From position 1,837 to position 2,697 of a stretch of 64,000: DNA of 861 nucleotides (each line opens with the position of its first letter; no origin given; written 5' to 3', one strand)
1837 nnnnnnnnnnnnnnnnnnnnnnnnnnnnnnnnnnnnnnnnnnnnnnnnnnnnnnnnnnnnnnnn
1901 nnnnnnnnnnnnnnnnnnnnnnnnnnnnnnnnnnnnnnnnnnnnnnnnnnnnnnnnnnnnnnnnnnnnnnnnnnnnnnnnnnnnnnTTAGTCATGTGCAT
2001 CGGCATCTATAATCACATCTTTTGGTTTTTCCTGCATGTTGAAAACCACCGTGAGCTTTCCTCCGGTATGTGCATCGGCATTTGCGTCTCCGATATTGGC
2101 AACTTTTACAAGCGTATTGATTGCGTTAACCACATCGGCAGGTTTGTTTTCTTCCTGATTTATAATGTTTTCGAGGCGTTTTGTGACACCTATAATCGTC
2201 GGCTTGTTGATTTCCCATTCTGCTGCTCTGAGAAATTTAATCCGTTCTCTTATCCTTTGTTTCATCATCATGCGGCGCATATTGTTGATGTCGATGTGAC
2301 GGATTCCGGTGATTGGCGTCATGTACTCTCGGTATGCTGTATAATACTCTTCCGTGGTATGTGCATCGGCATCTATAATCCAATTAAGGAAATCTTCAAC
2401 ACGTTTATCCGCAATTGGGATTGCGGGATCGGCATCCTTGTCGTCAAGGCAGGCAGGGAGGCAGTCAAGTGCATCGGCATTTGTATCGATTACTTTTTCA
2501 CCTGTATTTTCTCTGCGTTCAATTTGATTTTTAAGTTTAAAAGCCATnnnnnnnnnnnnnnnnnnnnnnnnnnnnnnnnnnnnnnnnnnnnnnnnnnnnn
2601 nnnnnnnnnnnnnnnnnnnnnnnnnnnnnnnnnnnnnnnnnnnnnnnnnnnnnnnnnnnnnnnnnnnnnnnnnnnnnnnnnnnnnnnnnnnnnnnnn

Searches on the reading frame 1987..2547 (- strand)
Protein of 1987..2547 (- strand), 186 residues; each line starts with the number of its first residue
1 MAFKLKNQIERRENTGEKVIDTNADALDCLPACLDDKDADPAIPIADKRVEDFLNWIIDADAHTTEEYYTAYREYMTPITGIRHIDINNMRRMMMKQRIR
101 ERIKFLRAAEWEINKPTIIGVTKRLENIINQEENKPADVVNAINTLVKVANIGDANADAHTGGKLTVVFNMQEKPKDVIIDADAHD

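Call 48: search_protein_families(library=pfam, proteins=[window:1987-2547:-], max_evalue=0.1)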
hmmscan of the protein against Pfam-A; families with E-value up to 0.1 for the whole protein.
window:1987-2547:- (186 aa): 1 family
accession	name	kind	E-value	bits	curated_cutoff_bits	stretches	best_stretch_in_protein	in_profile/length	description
PF00952.22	Bunya_nucleocap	-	0.073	13.5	25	1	65-142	144-217/229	Bunyavirus nucleocapsid (N) protein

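Call 49: search_protein_families(library=phrogs, proteins=[window:1987-2547:-], max_evalue=0.01)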
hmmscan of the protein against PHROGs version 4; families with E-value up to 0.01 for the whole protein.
window:1987-2547:- (186 aa): 1 family
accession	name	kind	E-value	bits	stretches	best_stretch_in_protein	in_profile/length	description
phrog_36038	-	unknown function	0.0008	20.5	1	67-176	15-122/203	-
